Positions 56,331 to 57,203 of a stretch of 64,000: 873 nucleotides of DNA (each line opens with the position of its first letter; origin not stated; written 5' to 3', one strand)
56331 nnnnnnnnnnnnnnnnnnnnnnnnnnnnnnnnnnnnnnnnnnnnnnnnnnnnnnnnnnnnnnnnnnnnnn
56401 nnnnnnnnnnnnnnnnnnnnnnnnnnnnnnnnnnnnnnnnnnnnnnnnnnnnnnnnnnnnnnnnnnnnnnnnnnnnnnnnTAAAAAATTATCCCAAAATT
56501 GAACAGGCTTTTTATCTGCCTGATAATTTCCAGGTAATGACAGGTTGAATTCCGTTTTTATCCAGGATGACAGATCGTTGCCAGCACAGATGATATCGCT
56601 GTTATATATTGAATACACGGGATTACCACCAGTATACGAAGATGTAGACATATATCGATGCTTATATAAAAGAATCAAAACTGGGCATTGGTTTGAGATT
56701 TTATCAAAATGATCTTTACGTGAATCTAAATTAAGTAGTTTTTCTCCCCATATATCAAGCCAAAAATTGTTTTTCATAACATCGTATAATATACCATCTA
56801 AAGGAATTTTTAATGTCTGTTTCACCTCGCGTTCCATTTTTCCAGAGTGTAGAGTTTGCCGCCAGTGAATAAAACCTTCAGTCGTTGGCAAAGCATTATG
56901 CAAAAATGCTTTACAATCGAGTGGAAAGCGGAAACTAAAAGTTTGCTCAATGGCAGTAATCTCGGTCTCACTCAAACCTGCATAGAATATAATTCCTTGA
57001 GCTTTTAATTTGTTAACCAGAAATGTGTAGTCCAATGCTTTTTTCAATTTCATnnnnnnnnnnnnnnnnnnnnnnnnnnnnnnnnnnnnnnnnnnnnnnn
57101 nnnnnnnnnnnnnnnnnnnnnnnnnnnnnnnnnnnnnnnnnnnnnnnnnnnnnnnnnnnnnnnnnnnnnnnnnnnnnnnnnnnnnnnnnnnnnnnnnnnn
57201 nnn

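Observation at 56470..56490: Convergent genes with directly abutting stop codons (TTATAA)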

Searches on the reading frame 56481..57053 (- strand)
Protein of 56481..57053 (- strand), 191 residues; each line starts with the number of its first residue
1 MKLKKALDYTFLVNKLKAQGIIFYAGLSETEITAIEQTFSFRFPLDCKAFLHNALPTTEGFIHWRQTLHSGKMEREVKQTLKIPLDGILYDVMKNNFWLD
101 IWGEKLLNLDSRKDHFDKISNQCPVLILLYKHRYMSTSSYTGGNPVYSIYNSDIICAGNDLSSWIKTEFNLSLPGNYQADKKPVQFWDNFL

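Call 3: search_protein_families(library=pfam, proteins=[window:56481-57053:-], max_evalue=0.1)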
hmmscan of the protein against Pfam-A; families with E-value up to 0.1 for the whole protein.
window:56481-57053:- (191 aa): 1 family
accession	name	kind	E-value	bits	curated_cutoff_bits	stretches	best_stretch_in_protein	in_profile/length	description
PF09346.15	SMI1_KNR4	-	0.0016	19.4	25.4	1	26-122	1-63/125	SMI1 / KNR4 family (SUKH-1)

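Call 18: find_homologous_proteins(query=window:56481-57053:-, max_evalue=0.001)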
Query window:56481-57053:- (191 aa): 5 proteins with E <= 0.001 among 43 candidates.
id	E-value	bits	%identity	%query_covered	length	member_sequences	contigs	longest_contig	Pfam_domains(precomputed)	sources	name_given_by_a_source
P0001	8.7e-120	416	95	100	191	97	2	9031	-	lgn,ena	-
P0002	3.0e-116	404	92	100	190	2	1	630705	-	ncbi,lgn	ncbi:SMI1/KNR4 family protein [Escherichia coli]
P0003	4.2e-104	364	83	100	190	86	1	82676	-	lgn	-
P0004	1.7e-103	362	88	97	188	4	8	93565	-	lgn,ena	-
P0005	4.4e-102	358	79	100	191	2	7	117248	-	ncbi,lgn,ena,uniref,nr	ncbi:SMI1/KNR4 family protein [Escherichia coli]|uniref:hypothetical protein n=1 Tax=Escherichia sp.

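Call 21: find_encoding_contigs(protein=P0005, flank=4000, max_places=4)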
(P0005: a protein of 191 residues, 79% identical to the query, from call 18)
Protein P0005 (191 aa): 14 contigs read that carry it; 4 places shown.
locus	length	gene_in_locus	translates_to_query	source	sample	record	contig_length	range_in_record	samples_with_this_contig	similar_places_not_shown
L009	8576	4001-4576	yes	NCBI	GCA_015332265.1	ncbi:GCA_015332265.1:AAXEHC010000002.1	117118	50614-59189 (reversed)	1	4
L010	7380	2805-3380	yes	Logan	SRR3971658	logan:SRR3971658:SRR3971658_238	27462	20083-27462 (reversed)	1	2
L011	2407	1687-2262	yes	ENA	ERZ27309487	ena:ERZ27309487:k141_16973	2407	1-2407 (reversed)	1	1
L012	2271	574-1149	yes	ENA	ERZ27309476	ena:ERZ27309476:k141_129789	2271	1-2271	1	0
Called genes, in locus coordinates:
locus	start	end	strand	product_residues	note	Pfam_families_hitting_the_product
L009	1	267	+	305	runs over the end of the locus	PF23023:Anti-Pycsar_Apyc1, PF00753:Lactamase_B (weak), PF12706:Lactamase_B_2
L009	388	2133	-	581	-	PF12450:vWF_A, PF00092:VWA, PF13519:VWA_2, PF13768:VWA_3, PF12034:YfbK_C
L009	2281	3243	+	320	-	PF04389:Peptidase_M28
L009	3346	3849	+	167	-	PF08974:DUF1877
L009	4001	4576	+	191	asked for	-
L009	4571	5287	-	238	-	-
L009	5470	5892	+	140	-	PF27222:YfbO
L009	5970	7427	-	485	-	PF00361:Proton_antipo_M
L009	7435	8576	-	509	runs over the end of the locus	PF00361:Proton_antipo_M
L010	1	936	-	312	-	?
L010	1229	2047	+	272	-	PF04389:Peptidase_M28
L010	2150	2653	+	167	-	PF08974:DUF1877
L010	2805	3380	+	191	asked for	-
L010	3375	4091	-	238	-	-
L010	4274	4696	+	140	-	PF27222:YfbO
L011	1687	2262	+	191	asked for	-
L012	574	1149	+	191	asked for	-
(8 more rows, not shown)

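Call 22: find_encoding_contigs(protein=P0003, flank=4000, max_places=3)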
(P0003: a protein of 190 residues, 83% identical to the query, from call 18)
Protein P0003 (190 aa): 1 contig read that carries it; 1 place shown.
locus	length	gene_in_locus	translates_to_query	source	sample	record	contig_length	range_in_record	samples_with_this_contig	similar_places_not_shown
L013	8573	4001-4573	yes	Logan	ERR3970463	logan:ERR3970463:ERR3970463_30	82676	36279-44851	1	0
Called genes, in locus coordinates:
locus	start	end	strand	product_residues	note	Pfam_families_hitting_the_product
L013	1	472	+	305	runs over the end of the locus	PF23023:Anti-Pycsar_Apyc1, PF00753:Lactamase_B (weak), PF12706:Lactamase_B_2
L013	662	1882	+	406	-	PF22103:ElaD_SseL-like_N, PF22102:ElaD-SseL-like_C, PF02902:Peptidase_C48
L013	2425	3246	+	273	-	PF04389:Peptidase_M28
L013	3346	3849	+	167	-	PF08974:DUF1877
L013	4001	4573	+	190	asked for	-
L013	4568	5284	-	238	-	-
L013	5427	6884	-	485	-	PF00361:Proton_antipo_M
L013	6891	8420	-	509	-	PF00361:Proton_antipo_M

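Call 23: find_encoding_contigs(protein=P0001, flank=3000, max_places=3)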
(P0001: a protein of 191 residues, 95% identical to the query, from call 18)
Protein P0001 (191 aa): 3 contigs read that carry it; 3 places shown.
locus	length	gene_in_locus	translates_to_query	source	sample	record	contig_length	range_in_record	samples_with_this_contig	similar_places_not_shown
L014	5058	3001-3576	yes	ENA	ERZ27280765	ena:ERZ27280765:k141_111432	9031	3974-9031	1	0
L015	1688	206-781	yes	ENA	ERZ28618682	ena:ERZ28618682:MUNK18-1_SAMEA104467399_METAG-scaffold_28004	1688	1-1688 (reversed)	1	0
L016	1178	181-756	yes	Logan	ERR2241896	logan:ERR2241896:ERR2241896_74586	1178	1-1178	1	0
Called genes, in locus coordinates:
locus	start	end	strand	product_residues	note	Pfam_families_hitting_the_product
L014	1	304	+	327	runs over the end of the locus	PF01584:CheW, PF00072:Response_reg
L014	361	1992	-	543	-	PF12450:vWF_A, PF00092:VWA, PF13519:VWA_2, PF13768:VWA_3, PF12034:YfbK_C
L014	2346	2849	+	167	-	PF08974:DUF1877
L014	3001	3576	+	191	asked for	-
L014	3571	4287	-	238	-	-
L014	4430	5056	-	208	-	?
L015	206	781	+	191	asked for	-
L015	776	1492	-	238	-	-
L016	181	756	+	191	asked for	-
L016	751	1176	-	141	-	?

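Call 24: find_encoding_contigs(protein=P0004, flank=3000, max_places=3)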
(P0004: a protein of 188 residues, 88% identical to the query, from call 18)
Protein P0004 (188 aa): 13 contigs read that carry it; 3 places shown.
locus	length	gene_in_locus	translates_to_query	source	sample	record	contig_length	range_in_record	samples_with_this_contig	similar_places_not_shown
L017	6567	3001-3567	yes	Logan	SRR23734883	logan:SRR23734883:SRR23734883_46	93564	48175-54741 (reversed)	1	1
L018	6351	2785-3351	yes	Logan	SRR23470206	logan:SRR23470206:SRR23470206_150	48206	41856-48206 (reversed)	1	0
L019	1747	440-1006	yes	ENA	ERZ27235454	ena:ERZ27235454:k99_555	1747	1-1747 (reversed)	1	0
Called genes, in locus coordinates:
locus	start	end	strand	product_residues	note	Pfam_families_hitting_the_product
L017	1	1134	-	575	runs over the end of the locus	PF12450:vWF_A, PF00092:VWA, PF13768:VWA_3, PF13519:VWA_2, PF12034:YfbK_C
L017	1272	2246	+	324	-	PF04389:Peptidase_M28, PF01546:Peptidase_M20 (faint)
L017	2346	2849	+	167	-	PF08974:DUF1877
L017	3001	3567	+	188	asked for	-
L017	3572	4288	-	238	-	-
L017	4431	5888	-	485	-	PF00361:Proton_antipo_M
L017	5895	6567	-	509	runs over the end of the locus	PF00361:Proton_antipo_M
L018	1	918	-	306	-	?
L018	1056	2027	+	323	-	PF04389:Peptidase_M28, PF01546:Peptidase_M20 (faint)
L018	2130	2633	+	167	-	PF08974:DUF1877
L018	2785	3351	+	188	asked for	-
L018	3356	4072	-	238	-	-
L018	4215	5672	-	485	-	PF00361:Proton_antipo_M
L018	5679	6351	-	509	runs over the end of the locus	PF00361:Proton_antipo_M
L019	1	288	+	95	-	?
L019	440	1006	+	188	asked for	-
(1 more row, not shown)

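Call 31: search_protein_families(library=ncbifam, proteins=[window:56481-57053:-], max_evalue=0.1)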
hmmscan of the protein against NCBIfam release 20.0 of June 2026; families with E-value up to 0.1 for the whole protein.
window:56481-57053:- (191 aa): 0 families

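Call 46: search_protein_representatives(protein=window:56481-57053:-)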
Query: 191 residues. Proteins with E-value up to 0.001 (for the whole library): 1146; up to 1e-10: 582; up to 1e-30: 5. The best 150 are listed.
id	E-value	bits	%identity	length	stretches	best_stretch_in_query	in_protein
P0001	2.8e-120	415.6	95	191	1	1-191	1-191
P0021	3.8e-40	154.1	40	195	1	12-189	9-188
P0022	8.2e-33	130.2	44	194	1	12-189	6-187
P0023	2.5e-32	128.6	38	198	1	13-188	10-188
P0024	5.0e-32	127.6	40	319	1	7-189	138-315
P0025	1.5e-30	122.8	35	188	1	10-189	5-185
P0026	2.0e-30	122.4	35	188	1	12-190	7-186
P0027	5.8e-30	120.9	37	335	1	10-191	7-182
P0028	6.9e-30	120.6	39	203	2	75-191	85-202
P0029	7.0e-30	120.6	36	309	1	9-190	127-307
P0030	7.1e-30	120.6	38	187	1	15-188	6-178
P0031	4.4e-29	118.0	38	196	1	6-188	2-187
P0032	9.3e-29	116.9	35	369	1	13-190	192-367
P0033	1.2e-28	116.6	36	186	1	8-190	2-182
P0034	2.0e-28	115.8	40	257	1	6-190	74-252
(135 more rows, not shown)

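Call 50: search_protein_families(library=pfam, alignment_id=A3, max_evalue=0.01)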
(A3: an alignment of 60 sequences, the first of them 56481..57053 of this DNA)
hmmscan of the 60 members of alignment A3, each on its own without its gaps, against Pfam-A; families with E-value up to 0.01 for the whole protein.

A. member 1, window:56481-57053:- (191 aa): 1 family
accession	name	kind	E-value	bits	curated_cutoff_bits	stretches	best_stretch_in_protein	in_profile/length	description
PF09346.15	SMI1_KNR4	-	0.0016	19.4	25.4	1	26-122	1-63/125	SMI1 / KNR4 family (SUKH-1)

B. families by the number of members that match (of 60 scanned): 3 families
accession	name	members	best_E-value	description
PF09346.15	SMI1_KNR4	30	3.1e-06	SMI1 / KNR4 family (SUKH-1)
PF14567.11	SUKH_5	9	7.6e-05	SMI1-KNR4 cell-wall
PF14568.11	SUKH_6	4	0.00086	SMI1-KNR4 cell-wall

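Call 51: search_solved_structures(query=A3, max_evalue=1)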
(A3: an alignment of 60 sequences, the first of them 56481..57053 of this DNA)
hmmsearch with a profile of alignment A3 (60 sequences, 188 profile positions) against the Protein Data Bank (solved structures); distinct sequences matched with E-value up to 1: 3.
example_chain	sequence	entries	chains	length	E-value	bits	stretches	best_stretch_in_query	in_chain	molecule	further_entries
9hcj_Q0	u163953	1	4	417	0.016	17.9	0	117-160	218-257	Nuclear pore complex protein nup43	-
7sny_A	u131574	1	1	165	0.8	12.4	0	21-55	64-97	Oplophorus-luciferin 2-monooxygenase catalytic subunit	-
7snx_A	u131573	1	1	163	0.97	12.1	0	21-55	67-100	Oplophorus-luciferin 2-monooxygenase catalytic subunit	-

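Call 53: find_encoding_contigs(protein=P0021, flank=5000, max_places=4)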
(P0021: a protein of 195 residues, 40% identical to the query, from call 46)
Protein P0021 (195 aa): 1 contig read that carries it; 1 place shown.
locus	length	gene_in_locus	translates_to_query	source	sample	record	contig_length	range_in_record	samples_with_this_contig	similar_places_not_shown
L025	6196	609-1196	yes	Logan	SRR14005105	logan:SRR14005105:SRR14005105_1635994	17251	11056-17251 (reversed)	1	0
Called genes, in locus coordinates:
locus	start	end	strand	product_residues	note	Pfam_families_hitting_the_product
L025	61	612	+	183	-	-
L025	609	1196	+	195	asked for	-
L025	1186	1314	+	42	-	-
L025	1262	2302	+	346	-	-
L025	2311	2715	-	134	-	PF01894:YjbQ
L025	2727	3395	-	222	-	PF09365:DUF2461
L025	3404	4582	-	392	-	PF17785:PUA_3, PF10672:Methyltrans_SAM, PF01728:FtsJ (weak), PF05175:MTS (weak), PF03602:Cons_hypoth95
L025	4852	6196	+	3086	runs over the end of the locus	PF13620:CarboxypepD_reg (faint), PF17210:SdrD_B, PF02494:HYR, PF18962:Por_Secre_tail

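Call 54: find_encoding_contigs(protein=P0022, flank=5000, max_places=4)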
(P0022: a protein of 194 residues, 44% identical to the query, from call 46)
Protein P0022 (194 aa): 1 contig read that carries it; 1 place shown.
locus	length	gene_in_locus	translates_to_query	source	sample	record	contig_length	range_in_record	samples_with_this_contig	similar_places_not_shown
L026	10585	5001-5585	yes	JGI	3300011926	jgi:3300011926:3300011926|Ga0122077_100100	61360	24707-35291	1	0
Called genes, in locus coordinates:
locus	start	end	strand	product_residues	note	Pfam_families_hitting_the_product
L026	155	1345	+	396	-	PF00149:Metallophos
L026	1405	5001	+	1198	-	PF13476:AAA_23, PF13555:AAA_29 (weak), PF13558:SbcC_Walker_B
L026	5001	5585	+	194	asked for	-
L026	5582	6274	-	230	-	PF01168:Ala_racemase_N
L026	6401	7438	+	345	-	PF00437:T2SSE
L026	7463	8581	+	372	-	PF00437:T2SSE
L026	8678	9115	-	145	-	PF01475:FUR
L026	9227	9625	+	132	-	PF04355:BamE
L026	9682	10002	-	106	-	PF03658:Ub-RnfH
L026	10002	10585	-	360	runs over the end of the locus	-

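Call 55: predict_structure(alignment_id=A3)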
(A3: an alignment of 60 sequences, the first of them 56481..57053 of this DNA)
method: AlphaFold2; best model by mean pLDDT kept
length: 191 residues; sequences in the alignment: 60
mean_pLDDT: 94.1   pTM: 0.88
mean pLDDT of the five models: 94.1, 93.9, 93.8, 93.7, 93.3
residues with pLDDT >= 90: 171; 70-90: 15; 50-70: 2; < 50: 3
segments of 3 or more residues with pLDDT < 50: 1-3
pLDDT, mean of each block of 10 residues (from residue 1): 68 96 98 98 96 97 98 97 98 97 97 97 95 94 95 97 95 82 94 93
secondary structure, 60 per line:
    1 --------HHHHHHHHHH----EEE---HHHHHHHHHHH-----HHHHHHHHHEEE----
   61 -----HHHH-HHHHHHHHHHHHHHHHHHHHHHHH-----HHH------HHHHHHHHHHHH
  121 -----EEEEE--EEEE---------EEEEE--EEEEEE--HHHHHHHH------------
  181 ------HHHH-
elements in order: H9-18 E23-25 H29-39 H45-53 E54-56 H66-69 H71-94 H109-120 E126-130 E133-136 E146-150 E153-158 H161-168 H187-190

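Call 59: fold_search(model_id=the predicted structure, library=pdb)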
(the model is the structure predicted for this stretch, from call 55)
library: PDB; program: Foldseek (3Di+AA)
matches with E <= 10: 63; with E <= 0.001: 0
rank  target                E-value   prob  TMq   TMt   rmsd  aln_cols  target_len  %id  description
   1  2icg                  1.6e-01  0.47  0.37  0.43  11.4       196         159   13  Crystal structure of a protein of unknown function (NP_472245.1) from Listeria innocua at 1.65 A resolution (released 2006-09-26)
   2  3d5p_A                2.0e-01  0.51  0.34  0.46   7.5       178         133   10  CRYSTAL STRUCTURE OF A PUTATIVE GLUCAN SYNTHESIS REGULATOR OF SMI1/KNR4 FAMILY (BF1740) FROM BACTEROIDES FRAGILIS NCTC (released 2008-07-15)
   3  2prv_B                5.0e-01  0.44  0.41  0.49   6.5       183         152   14  Crystal structure of an uncharacterized protein (yobk, bsu18990) from bacillus subtilis at 1.30 A resolution (released 2007-05-22)
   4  8aj2_B                8.2e-01  0.21  0.40  0.35   8.8       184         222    9  structure of the ordered core of Knr4 (loop 189-217 deleted) (released 2023-04-26)
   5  2prv_A                8.7e-01  0.23  0.37  0.44   6.8       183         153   15  Crystal structure of an uncharacterized protein (yobk, bsu18990) from bacillus subtilis at 1.30 A resolution (released 2007-05-22)
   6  6qbp_B                1.1e+00  0.23  0.41  0.37   7.4       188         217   11  structure of the core domaine of Knr4, an intrinsically disordered protein from Saccharomyces cerevisiae - mutant S203 (released 2020-01-29)
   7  6qbn_B                1.3e+00  0.33  0.25  0.22   6.1        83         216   19  structure of the core domaine of Knr4, an intrinsically disordered protein from Saccharomyces cerevisiae - mutant S200 (released 2020-01-29)
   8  6qbr_A                1.3e+00  0.28  0.23  0.21   6.3        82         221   17  structure of the core domaine of Knr4, an intrinsically disordered protein from Saccharomyces cerevisiae - mutant S200 (released 2020-01-29)
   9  6qbn_A                1.3e+00  0.15  0.38  0.34   8.4       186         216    9  structure of the core domaine of Knr4, an intrinsically disordered protein from Saccharomyces cerevisiae - mutant S200 (released 2020-01-29)
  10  8wus_E                1.3e+00  0.05  0.16  0.08  15.1       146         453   10  SpCas9-MMLV RT-pegRNA-target DNA complex (termination) (released 2024-06-05)
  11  6qbm_B                1.5e+00  0.33  0.26  0.23   5.3        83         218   17  structure of the core domaine of Knr4, an intrinsically disordered protein from Saccharomyces cerevisiae - mutant S200 (released 2020-01-29)
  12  8aj2_A                1.5e+00  0.16  0.38  0.35   8.5       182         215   10  structure of the ordered core of Knr4 (loop 189-217 deleted) (released 2023-04-26)
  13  5oau                  1.6e+00  0.02  0.14  0.06  19.3       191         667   10  Penicillin-Binding Protein 2X (PBP2X) from Streptococcus pneumoniae (released 2018-05-30)
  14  5j1b_A                1.7e+00  0.11  0.33  0.29  10.7       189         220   11  structure of the core domaine of Knr4, an intrinsically disordered protein from Saccharomyces cerevisiae - WT. (released 2017-04-05)
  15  3d3o_A                1.7e+00  0.02  0.12  0.12  14.0       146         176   10  Crystal structure of the effector domain of the putative transcriptional regulator IclR from Acinetobacter sp. ADP1 (released 2008-07-08)
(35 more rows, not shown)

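Call 79: search_protein_families(library=padloc, proteins=[window:56481-57053:-], max_evalue=0.1)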
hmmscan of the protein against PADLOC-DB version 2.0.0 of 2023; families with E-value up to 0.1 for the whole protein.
window:56481-57053:- (191 aa): 0 families
